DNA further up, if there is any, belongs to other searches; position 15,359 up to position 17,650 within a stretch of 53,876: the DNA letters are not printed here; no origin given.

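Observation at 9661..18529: Type IV filament-like surface locus built from unassignable proteins, with no ATPase or prepilin peptidase in the window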

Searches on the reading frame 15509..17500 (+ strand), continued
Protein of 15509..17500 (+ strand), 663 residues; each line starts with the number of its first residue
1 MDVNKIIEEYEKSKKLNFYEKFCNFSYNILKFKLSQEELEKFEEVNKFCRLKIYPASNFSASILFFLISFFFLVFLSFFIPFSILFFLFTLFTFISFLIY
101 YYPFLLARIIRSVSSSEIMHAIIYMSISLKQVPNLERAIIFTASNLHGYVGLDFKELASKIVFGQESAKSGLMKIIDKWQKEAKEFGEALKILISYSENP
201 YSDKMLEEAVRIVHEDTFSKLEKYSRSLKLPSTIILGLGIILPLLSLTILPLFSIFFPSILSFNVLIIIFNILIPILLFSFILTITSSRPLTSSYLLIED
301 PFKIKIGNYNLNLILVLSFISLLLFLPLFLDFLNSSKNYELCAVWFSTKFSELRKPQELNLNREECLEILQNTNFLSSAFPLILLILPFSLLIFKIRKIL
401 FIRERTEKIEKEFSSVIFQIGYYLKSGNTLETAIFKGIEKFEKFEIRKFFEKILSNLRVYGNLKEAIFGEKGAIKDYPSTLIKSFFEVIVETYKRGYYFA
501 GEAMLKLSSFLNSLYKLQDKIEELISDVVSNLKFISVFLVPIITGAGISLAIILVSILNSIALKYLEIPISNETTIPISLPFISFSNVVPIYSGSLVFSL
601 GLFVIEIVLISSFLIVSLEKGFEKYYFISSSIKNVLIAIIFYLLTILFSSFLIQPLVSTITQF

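Call 47: find_related_loci(query=A4, collection=genome_contigs, flank=10000)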
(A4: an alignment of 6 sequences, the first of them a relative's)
Query A4 (721 aa) in genome_contigs; peptide patterns used: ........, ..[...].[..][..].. (x = any residue, [..] = any of these).
600 stretches matched a pattern (row limit reached: there are more); 539 encode a relative of the query (tblastn E <= 1e-3); the best 80 are kept; 80 distinct loci.
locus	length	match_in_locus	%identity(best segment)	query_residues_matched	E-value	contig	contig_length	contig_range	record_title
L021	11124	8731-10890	87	1-720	0e+0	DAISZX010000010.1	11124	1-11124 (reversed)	MAG TPA_asm: Candidatus Aenigmatarchaeota archaeon isolate CTOTU25731 NODE_346_length_11124_cov_218.536634, whole genome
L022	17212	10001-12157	83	1-720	0e+0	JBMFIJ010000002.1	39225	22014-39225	MAG: Candidatus Aenigmatarchaeota archaeon isolate KM4324-20 NODE_2_length_39225_cov_4.363314, whole genome shotgun sequ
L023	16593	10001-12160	80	1-720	0e+0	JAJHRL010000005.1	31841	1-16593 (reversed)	MAG: Candidatus Aenigmatarchaeota archaeon isolate Bin S16 scaffold_251_c1, whole genome shotgun sequence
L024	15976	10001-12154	65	1-720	0e+0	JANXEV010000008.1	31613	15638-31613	MAG: Candidatus Aenigmatarchaeota archaeon isolate SKYB92 NODE_8_length_31613_cov_8.263001, whole genome shotgun sequenc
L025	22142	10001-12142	62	4-720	0e+0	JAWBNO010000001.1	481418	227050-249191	MAG: Candidatus Aenigmatarchaeota archaeon isolate GXS_202101_bins_79 GXS_202101_bins_79_scaffold_1, whole genome shotgu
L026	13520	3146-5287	62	4-718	0e+0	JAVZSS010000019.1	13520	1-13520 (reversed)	MAG: Candidatus Aenigmatarchaeota archaeon isolate DRTY-8_201705_bins_23 DRTY-8_201705_bins_23_scaffold_19, whole genome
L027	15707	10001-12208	61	1-716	0e+0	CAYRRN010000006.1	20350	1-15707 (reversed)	MAG TPA_asm: uncultured archaeon isolate binchicken_co71_176 genome assembly, contig: NODE_1129_length_20350_cov_5.64858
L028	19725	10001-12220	59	4-720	0e+0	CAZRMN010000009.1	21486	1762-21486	MAG TPA_asm: uncultured archaeon isolate binchicken_co6_549 genome assembly, contig: NODE_2308_length_21486_cov_7.402828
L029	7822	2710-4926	57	4-720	0e+0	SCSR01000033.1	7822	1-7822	MAG: archaeon isolate FW215_bin.29 FW215_bin.29-39034, whole genome shotgun sequence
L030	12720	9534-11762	58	1-720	0e+0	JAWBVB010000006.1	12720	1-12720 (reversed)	MAG: Candidatus Aenigmatarchaeota archaeon isolate JZ-1_201803_bins_101 JZ-1_201803_bins_101_scaffold_6, whole genome sh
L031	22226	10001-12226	57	1-720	0e+0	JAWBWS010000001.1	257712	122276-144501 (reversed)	MAG: Candidatus Aenigmatarchaeota archaeon isolate JZ-1_201803_bins_66 JZ-1_201803_bins_66_scaffold_1, whole genome shot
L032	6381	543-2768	56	1-720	0e+0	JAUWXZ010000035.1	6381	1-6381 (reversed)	MAG: Candidatus Aenigmatarchaeota archaeon isolate CSMAG_2697 CSMAG_2697_k141_2255223_length_6381_cov_7.9686, whole geno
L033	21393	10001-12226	57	1-720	0e+0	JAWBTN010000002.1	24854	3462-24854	MAG: Candidatus Aenigmatarchaeota archaeon isolate JZ-1_201709_bins_39 JZ-1_201709_bins_39_scaffold_2, whole genome shot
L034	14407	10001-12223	56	1-720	0e+0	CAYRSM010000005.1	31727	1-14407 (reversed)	MAG TPA_asm: uncultured archaeon isolate SRP093762_co1_53 genome assembly, contig: NODE_862_length_31727_cov_9.263829, w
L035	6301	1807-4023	56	4-721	0e+0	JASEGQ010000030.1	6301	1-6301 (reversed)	MAG: Candidatus Aenigmatarchaeota archaeon isolate Yes49-38 NODE_30_length_6301_cov_5.737136, whole genome shotgun seque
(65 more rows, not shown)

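Call 72: predict_structure(alignment_id=A1)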
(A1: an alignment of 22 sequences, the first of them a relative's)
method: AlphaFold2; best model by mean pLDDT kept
length: 663 residues; sequences in the alignment: 22
mean_pLDDT: 83.4   pTM: 0.79
mean pLDDT of the five models: 83.4, 80.3, 78.9, 78.0, 77.7
residues with pLDDT >= 90: 158; 70-90: 451; 50-70: 42; < 50: 12
segments of 3 or more residues with pLDDT < 50: 571-582
pLDDT, mean of each block of 10 residues (from residue 1): 71 79 91 87 89 89 94 89 83 90 86 77 84 87 83 89 88 91 89 91 85 84 77 83 80 69 80 87 74 58 72 87 91 89 84 84 87 82 91 86 86 90 90 90 88 90 86 84 83 81 83 80 83 89 89 83 70 38 64 88 93 87 85 93 89 74 69
secondary structure, 60 per line:
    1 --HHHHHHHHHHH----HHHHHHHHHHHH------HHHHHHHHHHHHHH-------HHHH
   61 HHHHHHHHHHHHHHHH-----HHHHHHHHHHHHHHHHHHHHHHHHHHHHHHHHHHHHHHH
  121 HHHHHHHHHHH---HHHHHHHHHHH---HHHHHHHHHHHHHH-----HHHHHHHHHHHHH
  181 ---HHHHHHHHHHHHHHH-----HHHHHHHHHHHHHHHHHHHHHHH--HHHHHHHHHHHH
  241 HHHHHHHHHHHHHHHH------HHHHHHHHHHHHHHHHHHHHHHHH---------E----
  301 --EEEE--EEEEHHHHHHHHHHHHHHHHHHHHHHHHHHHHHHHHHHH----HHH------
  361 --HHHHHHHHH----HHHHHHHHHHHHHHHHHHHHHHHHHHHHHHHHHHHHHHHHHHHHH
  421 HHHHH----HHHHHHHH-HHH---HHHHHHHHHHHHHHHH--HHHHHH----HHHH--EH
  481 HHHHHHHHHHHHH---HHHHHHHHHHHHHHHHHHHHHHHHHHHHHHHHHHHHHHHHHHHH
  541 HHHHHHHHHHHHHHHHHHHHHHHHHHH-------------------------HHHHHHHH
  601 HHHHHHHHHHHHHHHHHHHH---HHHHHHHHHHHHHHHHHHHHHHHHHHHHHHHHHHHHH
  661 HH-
elements in order: H3-13 H18-29 H36-49 H57-76 H82-131 H135-145 H149-162 H168-180 H184-198 H204-226 H229-256 H263-286 E303-306 E309-312 H313-347 H363-371 H376-425 H430-437 H445-460 H463-468 H473-476 H480-493 H497-567 H593-620 H624-662

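Call 82: fold_search(model_id=the predicted structure, library=pdb)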
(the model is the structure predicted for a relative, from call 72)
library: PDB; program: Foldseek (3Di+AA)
matches with E <= 10: 157; with E <= 0.001: 0
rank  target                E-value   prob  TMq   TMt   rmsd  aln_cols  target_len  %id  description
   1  7p62_N                2.4e-01  0.09  0.08  0.10  28.3       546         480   12  Complex I from E. coli, DDM-purified, Apo, Resting state (released 2022-09-21)
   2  7z84_L                2.7e-01  0.08  0.07  0.08  28.5       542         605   12  Complex I from E. coli, DDM/LMNG-purified, under Turnover at pH 8, Open-ready state (released 2022-09-21)
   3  9hn5_A                8.4e-01  0.06  0.11  0.07  34.4       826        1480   10  Cryo-EM structure of human separase bound to phosphorylated SCC1 (100-320 aa) (released 2025-09-03)
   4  8jhc_R                8.7e-01  0.14  0.15  0.19  25.7       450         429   13  FZD3 in inactive state (released 2024-01-17)
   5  8z7r                  8.7e-01  0.10  0.10  0.14  29.8       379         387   12  SLC19A3 apo structure (released 2025-01-08)
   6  6ids                  9.4e-01  0.06  0.09  0.12  29.6       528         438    9  Crystal structure of Vibrio cholerae MATE transporter VcmN D35N mutant (released 2019-01-16)
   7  9d3e_A                1.1e+00  0.13  0.13  0.20  23.8       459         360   10  Cryo-EM structure of CCR6 bound by SQA1 and OXM2 (released 2024-09-11)
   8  2wsw                  1.1e+00  0.06  0.10  0.12  28.6       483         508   11  Crystal Structure of Carnitine Transporter from Proteus mirabilis (released 2010-09-08)
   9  4igg_B                1.2e+00  0.09  0.13  0.12  30.3       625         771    8  Full-length human alpha-catenin crystal structure (released 2012-12-26)
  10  8q7n_L                1.5e+00  0.08  0.09  0.14  30.4       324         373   14  cryo-EM structure of the human spliceosomal B complex protomer (tri-snRNP core region) (released 2024-01-24)
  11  6bfi_A                1.8e+00  0.03  0.09  0.08  26.9       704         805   10  Vinculin homolog in a sponge (phylum Porifera) reveals vertebrate-like cell adhesions involved in early multicellular  (released 2018-06-13)
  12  4qim                  1.9e+00  0.12  0.17  0.22  23.4       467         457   11  Structure of the human smoothened receptor in complex with ANTA XV (released 2014-07-23)
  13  6bfi_B                2.0e+00  0.04  0.10  0.09  26.7       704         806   10  Vinculin homolog in a sponge (phylum Porifera) reveals vertebrate-like cell adhesions involved in early multicellular  (released 2018-06-13)
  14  9r1g_A                2.0e+00  0.03  0.07  0.09  28.5       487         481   12  Cryo-EM structure of human MATE1 (released 2025-11-05)
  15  6a93_B                2.1e+00  0.12  0.16  0.24  23.0       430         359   10  Crystal structure of 5-HT2AR in complex with risperidone (released 2019-02-13)
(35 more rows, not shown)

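Call 87: search_solved_structures(query=L001:7869-10034:+, max_evalue=0.00001)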
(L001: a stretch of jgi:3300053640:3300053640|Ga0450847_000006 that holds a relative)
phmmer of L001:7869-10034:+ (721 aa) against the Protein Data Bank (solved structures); distinct sequences matched with E-value up to 0.00001: 12.
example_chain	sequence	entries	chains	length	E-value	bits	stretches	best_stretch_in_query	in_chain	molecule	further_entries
2oap_1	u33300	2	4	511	1.4e-25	92.9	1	183-593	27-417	Type II secretion system protein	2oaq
8rkd_E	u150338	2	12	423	4e-21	78.2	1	257-592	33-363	Pilus assembly ATPase CpaF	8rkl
8rjf_A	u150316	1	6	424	4e-21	78.2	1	257-592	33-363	Pilus assembly ATPase CpaF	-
9e24_A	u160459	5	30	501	6.3e-21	77.5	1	257-592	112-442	CpaF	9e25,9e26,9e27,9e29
4ii7_A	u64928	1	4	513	1.4e-17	66.5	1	260-619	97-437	FlaI ATPase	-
4ihq_A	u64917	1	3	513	9.3e-17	63.7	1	260-619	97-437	FlaI ATPase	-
3jvu_A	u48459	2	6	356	5.9e-07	31.3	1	427-553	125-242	Twitching mobility protein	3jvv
6bge_A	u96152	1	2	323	1.2e-06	30.4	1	358-544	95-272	VirB11-like protein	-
1g6o_A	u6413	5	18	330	1.2e-06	30.3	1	358-544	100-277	CAG-ALPHA | virB11 homolog | Cag-alfa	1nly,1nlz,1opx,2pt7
2eyu_A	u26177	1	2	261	1.6e-06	29.9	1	428-553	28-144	twitching motility protein PilT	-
2gsz_A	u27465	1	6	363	2.4e-06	29.3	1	427-553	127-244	twitching motility protein PilT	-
2ewv_A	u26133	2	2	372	2.4e-06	29.3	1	427-553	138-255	twitching motility protein PilT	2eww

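Call 94: search_protein_families(library=pfam, max_evalue=0.1, proteins=[L001:7440-7835:-, L001:6806-7429:-, L001:6241-6777:-])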
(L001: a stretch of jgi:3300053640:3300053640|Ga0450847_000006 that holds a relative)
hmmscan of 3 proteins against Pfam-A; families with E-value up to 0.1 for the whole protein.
L001:7440-7835:- (131 aa): 11 families
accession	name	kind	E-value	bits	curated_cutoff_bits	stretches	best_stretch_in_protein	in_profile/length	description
PF16213.11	DCB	-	0.014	15.6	25.6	1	39-111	4-71/177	Mon2/Sec7/BIG1-like, dimerisation and cyclophilin-binding domain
PF23160.2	Spectrin_1st_PEPL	-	0.018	16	27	0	29-83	36-90/93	Periplakin spectrin-like repeat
PF03127.19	GAT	-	0.028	15.1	31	1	33-85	24-75/77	GAT domain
PF03194.20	LUC7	-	0.029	14.5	33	1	14-126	86-181/246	LUC7 N_terminus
PF22638.1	FlgK_D1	-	0.042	13.9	28.6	1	29-79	47-97/233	Flagellar hook-associated protein FlgK helical domain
PF17288.8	Terminase_3C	-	0.045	14.5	26.7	1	50-127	54-127/155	Terminase RNAseH like domain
PF13094.11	CENP-Q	-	0.07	13.7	28.5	1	14-124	38-137/162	CENP-Q, a CENPA-CAD centromere complex subunit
PF22905.2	Hydro_N_hd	-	0.073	13.4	27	1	20-94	80-155/195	Hydrolase N-terminal helical domain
PF02090.21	SPAM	-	0.088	13.2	35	0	17-50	73-106/142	Salmonella surface presentation of antigen gene type M protein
PF04102.17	SlyX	-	0.092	13.8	30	0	26-82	3-55/67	SlyX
PF03255.19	ACCA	-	0.1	12.2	23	0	38-108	4-72/310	Acetyl co-enzyme A carboxylase carboxyltransferase-like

L001:6806-7429:- (207 aa): 10 families
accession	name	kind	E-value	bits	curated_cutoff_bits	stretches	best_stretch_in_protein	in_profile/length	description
PF04513.17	Baculo_PEP_C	-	0.0051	17.3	38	1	116-193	44-115/140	Baculovirus polyhedron envelope protein, PEP, C terminus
PF25014.1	NET2A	-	0.0052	17.1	33.1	1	119-186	89-155/235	NET2A-like domain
PF22652.1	DUF7006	-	0.0067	17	27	1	120-172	5-58/112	Family of unknown function (DUF7006)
PF24850.1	CC_BshC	-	0.0069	16.7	27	1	119-166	42-90/159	Bacillithiol biosynthesis BshC, C-terminal coiled-coil domain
PF13012.11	MitMem_reg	-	0.013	15.8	26.6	1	114-176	10-77/113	Maintenance of mitochondrial structure and function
PF08946.15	Osmo_CC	-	0.018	15.7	24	0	132-156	13-37/46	Osmosensory transporter coiled coil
PF20667.3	Sec10_N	-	0.021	15.3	27.4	1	119-187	12-80/118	Exocyst complex component Sec10, N-terminal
PF02097.20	Filo_VP35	-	0.033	13.7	27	1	132-201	56-127/342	Filoviridae VP35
PF10046.14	BLOC1_2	-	0.078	13.8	33.4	1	127-188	30-90/96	Biogenesis of lysosome-related organelles complex-1 subunit 2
PF11690.13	DUF3287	-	0.079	13.3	27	0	68-156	12-94/121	Protein of unknown function (DUF3287)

L001:6241-6777:- (178 aa): 0 families

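Call 105: search_protein_families(library=ncbifam, max_evalue=0.001, proteins=[L001:7869-10034:+, L003:14219-16492:-, P0012, P0016, P0017, P0020, P0021, P0023, L003:1550-2383:-])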
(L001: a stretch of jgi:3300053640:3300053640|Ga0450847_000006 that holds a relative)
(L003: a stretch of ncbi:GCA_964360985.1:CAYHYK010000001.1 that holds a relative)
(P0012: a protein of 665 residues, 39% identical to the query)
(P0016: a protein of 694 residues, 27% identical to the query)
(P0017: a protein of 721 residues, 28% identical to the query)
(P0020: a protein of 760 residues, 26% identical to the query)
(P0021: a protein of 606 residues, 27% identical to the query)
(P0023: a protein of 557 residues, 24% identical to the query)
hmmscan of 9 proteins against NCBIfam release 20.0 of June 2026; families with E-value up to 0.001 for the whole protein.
L001:7869-10034:+ (721 aa): 16 families
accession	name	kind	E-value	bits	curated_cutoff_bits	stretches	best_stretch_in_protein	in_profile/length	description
TIGR03819.1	heli_sec_ATPase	hypoth_equivalog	2.2e-36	125.7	373.15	1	274-552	33-298/340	TadA family conjugal transfer-associated ATPase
NF058587.1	archaellum_moto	equivalog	9.6e-35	120.3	550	1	260-666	114-501/527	archaellum flagellar ATPase motor FlaI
TIGR02782.1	TrbB_P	equivalog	2.3e-18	66.5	304.55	1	298-593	16-294/303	P-type conjugative transfer ATPase TrbB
TIGR02788.1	VirB11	equivalog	1.2e-15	57.4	249.95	1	418-553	137-264/308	P-type DNA transfer ATPase VirB11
NF053672.1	bindosome_BasE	exception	2.7e-15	56.1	1000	1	290-591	135-429/512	bindosome assembly system ATPase subunit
NF010469.0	PRK13894.1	subfamily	1.2e-14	54.4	508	1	292-592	24-307/320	conjugal transfer ATPase TrbB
TIGR01420.1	pilT_fam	subfamily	1.9e-10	40.5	319.1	1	428-553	125-241/343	PilT/PilU family type 4a pilus ATPase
NF041000.1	ATPase_ComGA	equivalog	2.7e-10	39.7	300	1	428-564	131-254/267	competence type IV pilus ATPase ComGA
NF010407.0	PRK13833.1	subfamily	6.8e-10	38.9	499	1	298-593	24-301/323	conjugal transfer protein TrbB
NF010475.0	PRK13900.1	equivalog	6.6e-07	28.7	389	1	423-590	158-323/333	type IV secretion system ATPase VirB11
NF010425.0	PRK13851.1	equivalog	1.8e-06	27.1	461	1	419-596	156-325/344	type IV secretion system protein VirB11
TIGR02533.1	type_II_gspE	equivalog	4.8e-06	25.5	630.25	1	427-559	245-363/486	type II secretion system ATPase GspE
NF007755.0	PRK10436.1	equivalog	8e-05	21.5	617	1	428-551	222-332/465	type II secretion system protein GspE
TIGR02538.1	type_IV_pilB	equivalog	0.00043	19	675.65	1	428-562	319-439/564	type IV-A pilus assembly ATPase PilB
TIGR02524.1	dot_icm_DotB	equivalog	0.00058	19.2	463.3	1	426-544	135-249/358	Dot/Icm type IV secretion system ATPase DotB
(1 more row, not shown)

L003:14219-16492:- (757 aa): 10 families
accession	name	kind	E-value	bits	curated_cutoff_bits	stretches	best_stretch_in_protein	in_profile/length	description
TIGR03819.1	heli_sec_ATPase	hypoth_equivalog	5.7e-40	137.5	373.15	1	297-585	22-297/340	TadA family conjugal transfer-associated ATPase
NF058587.1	archaellum_moto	equivalog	2.8e-34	118.8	550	1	281-701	112-502/527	archaellum flagellar ATPase motor FlaI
TIGR02782.1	TrbB_P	equivalog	2.3e-19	69.8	304.55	1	330-627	14-294/303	P-type conjugative transfer ATPase TrbB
TIGR02788.1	VirB11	equivalog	1.1e-16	60.8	249.95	1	453-590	138-267/308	P-type DNA transfer ATPase VirB11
NF053672.1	bindosome_BasE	exception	6.3e-16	58.2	1000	1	292-656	104-451/512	bindosome assembly system ATPase subunit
NF010469.0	PRK13894.1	subfamily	1.5e-14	54.1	508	1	320-585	18-264/320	conjugal transfer ATPase TrbB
NF010425.0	PRK13851.1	equivalog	2e-11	43.4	461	1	451-595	154-290/344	type IV secretion system protein VirB11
NF010475.0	PRK13900.1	equivalog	9.4e-11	41.4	389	1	433-581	138-275/333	type IV secretion system ATPase VirB11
NF041000.1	ATPase_ComGA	equivalog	2.8e-09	36.4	300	1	461-602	130-258/267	competence type IV pilus ATPase ComGA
NF010407.0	PRK13833.1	subfamily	1e-08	35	499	1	391-629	79-303/323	conjugal transfer protein TrbB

P0012 (665 aa): 0 families

P0016 (694 aa): 0 families

P0017 (721 aa): 0 families

P0020 (760 aa): 0 families

P0021 (606 aa): 0 families

P0023 (557 aa): 0 families

L003:1550-2383:- (277 aa): 1 family
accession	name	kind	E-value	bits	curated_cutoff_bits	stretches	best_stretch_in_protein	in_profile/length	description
NF040695.1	FlaK_Arch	equivalog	7.1e-11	42.1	330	1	9-132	4-134/230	preflagellin peptidase FlaK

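Call 109: find_encoding_contigs(protein=P0009, flank=10000, max_places=1)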
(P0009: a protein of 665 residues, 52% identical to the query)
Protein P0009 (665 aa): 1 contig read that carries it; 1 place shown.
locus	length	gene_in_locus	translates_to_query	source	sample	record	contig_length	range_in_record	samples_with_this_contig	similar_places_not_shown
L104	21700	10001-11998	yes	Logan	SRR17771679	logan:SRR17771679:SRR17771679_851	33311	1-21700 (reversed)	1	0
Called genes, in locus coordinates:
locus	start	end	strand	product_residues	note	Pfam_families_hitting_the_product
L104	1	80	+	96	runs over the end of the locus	-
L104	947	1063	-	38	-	-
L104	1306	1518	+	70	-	-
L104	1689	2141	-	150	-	-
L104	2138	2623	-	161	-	-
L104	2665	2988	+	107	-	PF03477:ATP-cone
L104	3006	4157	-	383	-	PF00091:Tubulin, PF12327:FtsZ_C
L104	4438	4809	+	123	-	-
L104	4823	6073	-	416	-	-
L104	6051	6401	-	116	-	-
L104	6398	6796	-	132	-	-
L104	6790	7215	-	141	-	-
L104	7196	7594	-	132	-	-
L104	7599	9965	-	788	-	-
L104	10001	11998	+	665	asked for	-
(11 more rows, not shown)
